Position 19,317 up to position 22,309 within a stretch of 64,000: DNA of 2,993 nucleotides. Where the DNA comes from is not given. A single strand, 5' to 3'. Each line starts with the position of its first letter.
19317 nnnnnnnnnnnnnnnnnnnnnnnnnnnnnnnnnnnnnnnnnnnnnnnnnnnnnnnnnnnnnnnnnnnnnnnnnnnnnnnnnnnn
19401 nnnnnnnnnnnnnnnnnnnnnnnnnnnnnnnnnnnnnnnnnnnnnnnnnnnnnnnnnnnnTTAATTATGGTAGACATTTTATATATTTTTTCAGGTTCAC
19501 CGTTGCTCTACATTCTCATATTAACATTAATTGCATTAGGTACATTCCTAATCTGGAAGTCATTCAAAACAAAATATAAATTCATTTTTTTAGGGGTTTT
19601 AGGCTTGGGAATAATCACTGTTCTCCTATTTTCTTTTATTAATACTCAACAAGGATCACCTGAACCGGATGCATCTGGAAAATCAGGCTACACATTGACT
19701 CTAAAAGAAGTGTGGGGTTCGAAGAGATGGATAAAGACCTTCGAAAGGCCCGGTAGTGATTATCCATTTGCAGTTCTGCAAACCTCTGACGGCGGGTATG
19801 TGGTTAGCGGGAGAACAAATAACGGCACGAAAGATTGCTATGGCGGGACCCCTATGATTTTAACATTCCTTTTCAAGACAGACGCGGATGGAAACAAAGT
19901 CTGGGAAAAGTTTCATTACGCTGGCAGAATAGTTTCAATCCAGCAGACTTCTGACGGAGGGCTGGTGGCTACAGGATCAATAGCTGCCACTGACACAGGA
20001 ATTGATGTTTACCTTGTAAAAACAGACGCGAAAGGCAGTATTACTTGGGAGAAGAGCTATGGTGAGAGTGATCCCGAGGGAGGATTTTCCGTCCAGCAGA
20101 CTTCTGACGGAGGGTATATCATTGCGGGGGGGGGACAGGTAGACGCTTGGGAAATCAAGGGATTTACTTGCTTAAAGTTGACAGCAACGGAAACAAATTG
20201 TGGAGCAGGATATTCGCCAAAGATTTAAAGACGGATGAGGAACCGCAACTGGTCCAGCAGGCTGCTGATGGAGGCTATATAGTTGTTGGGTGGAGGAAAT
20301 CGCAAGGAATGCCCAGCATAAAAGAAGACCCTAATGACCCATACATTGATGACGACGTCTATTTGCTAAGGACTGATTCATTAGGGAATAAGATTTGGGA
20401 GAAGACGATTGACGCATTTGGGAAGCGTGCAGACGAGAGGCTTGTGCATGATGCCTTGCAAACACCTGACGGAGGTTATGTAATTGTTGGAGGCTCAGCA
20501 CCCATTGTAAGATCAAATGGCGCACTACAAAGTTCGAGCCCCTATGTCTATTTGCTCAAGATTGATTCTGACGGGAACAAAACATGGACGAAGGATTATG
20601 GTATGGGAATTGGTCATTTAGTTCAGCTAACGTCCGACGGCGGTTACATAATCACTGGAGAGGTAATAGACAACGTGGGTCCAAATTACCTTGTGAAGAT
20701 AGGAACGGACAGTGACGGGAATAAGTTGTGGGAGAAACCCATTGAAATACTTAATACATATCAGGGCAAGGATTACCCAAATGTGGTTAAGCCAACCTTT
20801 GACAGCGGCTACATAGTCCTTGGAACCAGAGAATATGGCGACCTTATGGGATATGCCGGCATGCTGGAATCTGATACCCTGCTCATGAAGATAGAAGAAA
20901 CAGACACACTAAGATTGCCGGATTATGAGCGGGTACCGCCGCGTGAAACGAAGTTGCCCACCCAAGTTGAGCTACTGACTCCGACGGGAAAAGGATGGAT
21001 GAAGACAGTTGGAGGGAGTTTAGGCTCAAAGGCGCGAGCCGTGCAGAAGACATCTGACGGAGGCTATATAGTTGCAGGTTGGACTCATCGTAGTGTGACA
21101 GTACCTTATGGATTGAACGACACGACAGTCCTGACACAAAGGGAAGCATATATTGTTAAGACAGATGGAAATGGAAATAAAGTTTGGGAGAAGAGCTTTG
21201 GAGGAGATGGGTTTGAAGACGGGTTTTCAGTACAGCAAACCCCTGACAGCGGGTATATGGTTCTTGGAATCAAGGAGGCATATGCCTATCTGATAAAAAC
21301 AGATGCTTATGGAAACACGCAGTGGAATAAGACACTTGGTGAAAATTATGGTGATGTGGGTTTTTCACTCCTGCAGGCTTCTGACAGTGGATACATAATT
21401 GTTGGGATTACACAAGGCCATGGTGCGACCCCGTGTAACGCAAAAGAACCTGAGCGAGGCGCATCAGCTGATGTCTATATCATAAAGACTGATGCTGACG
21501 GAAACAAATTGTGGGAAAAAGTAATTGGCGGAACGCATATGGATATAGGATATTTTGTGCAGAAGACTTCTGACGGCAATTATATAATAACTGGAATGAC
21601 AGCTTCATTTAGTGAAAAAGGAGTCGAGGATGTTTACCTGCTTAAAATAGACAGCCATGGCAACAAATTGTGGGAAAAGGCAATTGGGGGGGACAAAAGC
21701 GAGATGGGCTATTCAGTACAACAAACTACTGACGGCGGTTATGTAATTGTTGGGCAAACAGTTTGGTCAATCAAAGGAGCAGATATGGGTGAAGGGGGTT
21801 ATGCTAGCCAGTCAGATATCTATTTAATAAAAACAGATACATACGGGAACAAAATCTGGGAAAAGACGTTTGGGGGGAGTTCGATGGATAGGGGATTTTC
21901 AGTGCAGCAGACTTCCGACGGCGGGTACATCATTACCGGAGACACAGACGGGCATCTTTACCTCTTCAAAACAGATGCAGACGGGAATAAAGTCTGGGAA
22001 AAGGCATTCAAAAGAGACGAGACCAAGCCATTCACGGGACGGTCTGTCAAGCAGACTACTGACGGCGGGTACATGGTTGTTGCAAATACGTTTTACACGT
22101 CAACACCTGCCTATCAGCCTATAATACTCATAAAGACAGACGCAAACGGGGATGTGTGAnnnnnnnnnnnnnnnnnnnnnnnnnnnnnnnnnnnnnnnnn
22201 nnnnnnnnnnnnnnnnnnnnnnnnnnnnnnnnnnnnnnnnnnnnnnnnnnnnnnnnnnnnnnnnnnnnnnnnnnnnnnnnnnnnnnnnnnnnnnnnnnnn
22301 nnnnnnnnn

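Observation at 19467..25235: Block of four secreted lipoproteins built from an unusual ~55-aa '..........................' repeat, a beta-helix and YVTN blades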

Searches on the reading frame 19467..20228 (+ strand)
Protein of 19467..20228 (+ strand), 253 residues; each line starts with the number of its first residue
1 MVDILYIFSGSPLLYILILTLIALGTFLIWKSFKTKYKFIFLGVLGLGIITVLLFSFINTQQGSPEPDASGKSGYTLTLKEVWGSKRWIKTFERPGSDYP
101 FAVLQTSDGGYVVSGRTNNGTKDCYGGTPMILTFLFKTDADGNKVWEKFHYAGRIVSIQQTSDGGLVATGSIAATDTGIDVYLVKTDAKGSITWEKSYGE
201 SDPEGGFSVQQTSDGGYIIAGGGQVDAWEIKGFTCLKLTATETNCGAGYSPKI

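Call 4: search_protein_families(library=pfam, proteins=[window:19467-20228:+], max_evalue=1)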
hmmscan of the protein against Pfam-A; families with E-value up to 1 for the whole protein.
window:19467-20228:+ (253 aa): 2 families
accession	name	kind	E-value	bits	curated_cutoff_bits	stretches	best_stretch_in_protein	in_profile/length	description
PF19589.4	DUF6095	-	0.027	15.1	23.8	1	17-53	17-53/73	Family of unknown function (DUF6095)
PF04932.20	Wzy_C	-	0.077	13.2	31.7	1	8-60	12-61/149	O-Antigen ligase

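Call 6: search_protein_families(library=ncbifam, proteins=[window:19467-20228:+], max_evalue=1)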
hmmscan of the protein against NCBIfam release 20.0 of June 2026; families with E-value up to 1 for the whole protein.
window:19467-20228:+ (253 aa): 2 families
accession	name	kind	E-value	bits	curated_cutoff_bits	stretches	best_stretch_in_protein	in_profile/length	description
TIGR02608.1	delta_60_rpt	domain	0.024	14.5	76.5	0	157-191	5-39/55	delta-60 repeat domain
NF041635.1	STM3941_fam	subfamily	0.65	9.9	40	0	13-58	7-53/157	STM3941 family protein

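Call 16: find_encoding_contigs(protein=window:19467-20228:+, flank=10000, max_places=10)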
Protein window:19467-20228:+ (253 aa): no gene with exactly this product is on record in the collection.

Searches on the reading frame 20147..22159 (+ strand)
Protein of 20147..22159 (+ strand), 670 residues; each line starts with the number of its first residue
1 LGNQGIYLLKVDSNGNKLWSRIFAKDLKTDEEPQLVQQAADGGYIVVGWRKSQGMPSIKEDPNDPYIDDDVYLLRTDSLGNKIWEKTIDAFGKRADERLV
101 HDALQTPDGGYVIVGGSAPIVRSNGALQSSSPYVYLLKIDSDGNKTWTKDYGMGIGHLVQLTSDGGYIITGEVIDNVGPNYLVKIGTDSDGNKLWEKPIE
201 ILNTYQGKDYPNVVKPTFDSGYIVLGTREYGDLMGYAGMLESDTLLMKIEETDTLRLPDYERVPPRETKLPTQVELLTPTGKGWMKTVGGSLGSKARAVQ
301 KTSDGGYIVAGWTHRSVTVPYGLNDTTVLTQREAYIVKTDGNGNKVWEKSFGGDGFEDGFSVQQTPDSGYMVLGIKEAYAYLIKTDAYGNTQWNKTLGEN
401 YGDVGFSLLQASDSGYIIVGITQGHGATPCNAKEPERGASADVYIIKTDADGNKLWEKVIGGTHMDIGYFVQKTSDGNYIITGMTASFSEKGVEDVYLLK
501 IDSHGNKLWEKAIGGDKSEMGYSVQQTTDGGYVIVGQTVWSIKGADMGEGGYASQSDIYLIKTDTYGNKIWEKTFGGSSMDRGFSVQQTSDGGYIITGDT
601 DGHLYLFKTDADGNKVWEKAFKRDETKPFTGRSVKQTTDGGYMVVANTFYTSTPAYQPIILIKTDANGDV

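Call 4: search_protein_families(library=pfam, proteins=[window:20147-22159:+], max_evalue=1)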
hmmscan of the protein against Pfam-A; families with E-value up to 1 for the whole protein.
window:20147-22159:+ (670 aa): 5 families
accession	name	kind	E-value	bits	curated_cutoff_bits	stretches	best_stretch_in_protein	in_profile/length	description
PF13360.13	PQQ_2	-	5.9e-09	36.4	27.6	2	335-618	4-232/233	Outer membrane protein assembly factor BamB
PF09837.15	DUF2064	-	5.4e-07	29.9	25.8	0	36-51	92-107/120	Uncharacterized protein conserved in bacteria (DUF2064)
PF16600.10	Caskin1-CID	-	0.00019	22.1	30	1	116-147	22-53/59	Caskin1 CASK-interaction domain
PF14326.11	DUF4384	-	0.046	14.2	27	0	596-616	12-31/81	Domain of unknown function (DUF4384)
PF18962.6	Por_Secre_tail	-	0.082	13.6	27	0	3-21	54-72/75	Secretion system C-terminal sorting domain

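Call 6: search_protein_families(library=ncbifam, proteins=[window:20147-22159:+], max_evalue=1)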
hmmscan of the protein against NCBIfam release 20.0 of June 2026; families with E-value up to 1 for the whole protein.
window:20147-22159:+ (670 aa): 3 families
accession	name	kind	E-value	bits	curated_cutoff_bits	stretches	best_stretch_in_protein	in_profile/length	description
NF047494.1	Lepto_SBBP_lipo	equivalog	1e-17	64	400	3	492-644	101-262/466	SBBP repeat beta-propeller lipoprotein, LipL53 family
TIGR04282.1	glyco_like_cofC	hypoth_equivalog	3.5e-05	23.7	134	0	33-53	125-145/189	TIGR04282 family arsenosugar biosynthesis glycosyltransferase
TIGR03300.1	assembly_YfgL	equivalog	0.0028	16.4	285.2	1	561-648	34-107/377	outer membrane protein assembly factor BamB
